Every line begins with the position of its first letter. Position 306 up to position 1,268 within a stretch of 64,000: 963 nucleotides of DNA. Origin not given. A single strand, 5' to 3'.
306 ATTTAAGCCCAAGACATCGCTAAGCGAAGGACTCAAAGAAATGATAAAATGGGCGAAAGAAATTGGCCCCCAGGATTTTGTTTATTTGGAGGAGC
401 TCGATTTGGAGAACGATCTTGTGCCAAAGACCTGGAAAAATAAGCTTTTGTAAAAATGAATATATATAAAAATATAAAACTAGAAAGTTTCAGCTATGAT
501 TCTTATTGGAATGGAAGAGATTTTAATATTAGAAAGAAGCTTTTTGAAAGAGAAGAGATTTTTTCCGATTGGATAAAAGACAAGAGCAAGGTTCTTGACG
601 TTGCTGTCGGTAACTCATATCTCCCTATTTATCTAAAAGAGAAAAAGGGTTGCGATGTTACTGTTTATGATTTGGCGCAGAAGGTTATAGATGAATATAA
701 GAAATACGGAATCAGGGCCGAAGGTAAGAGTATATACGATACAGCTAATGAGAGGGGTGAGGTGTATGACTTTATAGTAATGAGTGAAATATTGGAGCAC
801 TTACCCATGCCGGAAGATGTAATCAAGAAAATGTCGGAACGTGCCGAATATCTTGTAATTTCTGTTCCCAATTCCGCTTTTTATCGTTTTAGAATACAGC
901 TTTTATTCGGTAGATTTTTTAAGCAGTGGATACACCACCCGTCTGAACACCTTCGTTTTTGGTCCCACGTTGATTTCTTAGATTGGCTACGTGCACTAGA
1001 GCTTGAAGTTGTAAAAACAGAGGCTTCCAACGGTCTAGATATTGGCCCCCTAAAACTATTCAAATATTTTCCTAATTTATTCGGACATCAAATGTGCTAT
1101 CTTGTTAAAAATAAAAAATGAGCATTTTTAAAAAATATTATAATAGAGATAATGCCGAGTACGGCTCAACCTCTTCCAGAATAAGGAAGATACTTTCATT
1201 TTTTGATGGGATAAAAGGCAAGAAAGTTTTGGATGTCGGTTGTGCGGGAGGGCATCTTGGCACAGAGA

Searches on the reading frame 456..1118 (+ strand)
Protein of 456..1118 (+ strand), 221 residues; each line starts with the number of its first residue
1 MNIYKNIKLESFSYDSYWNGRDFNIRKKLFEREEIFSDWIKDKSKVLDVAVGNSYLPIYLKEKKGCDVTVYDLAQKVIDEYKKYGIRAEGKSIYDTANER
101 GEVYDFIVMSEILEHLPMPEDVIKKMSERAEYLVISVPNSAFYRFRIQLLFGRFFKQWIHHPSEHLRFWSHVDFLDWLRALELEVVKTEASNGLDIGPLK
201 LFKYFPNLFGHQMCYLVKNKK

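Call 72: find_encoding_contigs(protein=window:456-1118:+, flank=10000, max_places=2)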
Protein window:456-1118:+ (221 aa): 11 contigs read that carry it; 2 places shown.
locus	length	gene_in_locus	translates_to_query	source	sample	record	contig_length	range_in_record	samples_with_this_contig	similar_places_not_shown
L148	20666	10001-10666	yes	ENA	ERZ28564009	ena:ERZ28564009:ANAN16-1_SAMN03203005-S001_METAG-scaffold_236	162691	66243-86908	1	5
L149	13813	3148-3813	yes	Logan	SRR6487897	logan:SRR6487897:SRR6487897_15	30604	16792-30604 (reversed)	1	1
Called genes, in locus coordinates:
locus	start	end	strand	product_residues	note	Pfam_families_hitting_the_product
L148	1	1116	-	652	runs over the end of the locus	PF00753:Lactamase_B, PF23023:Anti-Pycsar_Apyc1 (weak), PF12706:Lactamase_B_2, PF22505:RNase_J_b_CASP, PF07521:RMMBL (weak), PF17770:RNase_J_C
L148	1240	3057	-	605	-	PF00496:SBP_bac_5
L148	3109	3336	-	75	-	PF03840:SecG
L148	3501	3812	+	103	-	PF00166:Cpn10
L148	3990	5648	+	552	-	PF00118:Cpn60_TCP1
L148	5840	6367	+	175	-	PF01936:NYN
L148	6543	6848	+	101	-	PF01541:GIY-YIG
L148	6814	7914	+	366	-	PF00534:Glycos_transf_1, PF13692:Glyco_trans_1_4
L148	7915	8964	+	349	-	PF00534:Glycos_transf_1, PF13692:Glyco_trans_1_4, PF13524:Glyco_trans_1_2 (weak)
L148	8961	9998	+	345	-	PF01073:3Beta_HSD, PF01370:Epimerase, PF02719:Polysacc_synt_2, PF04321:RmlD_sub_bind, PF16363:GDP_Man_Dehyd, PF13460:NAD_binding_10 (faint)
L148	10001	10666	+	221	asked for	PF13489:Methyltransf_23, PF07021:MetW, PF08242:Methyltransf_12 (weak)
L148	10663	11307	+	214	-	PF02353:CMAS (weak), PF08003:Methyltransf_9, PF13489:Methyltransf_23, PF07021:MetW, PF13847:Methyltransf_31, PF08241:Methyltransf_11, PF08242:Methyltransf_12, PF13649:Methyltransf_25, +1 more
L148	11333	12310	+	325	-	-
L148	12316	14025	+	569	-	-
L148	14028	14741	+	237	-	PF05050:Methyltransf_21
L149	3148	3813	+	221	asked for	PF13489:Methyltransf_23, PF07021:MetW, PF08242:Methyltransf_12 (weak)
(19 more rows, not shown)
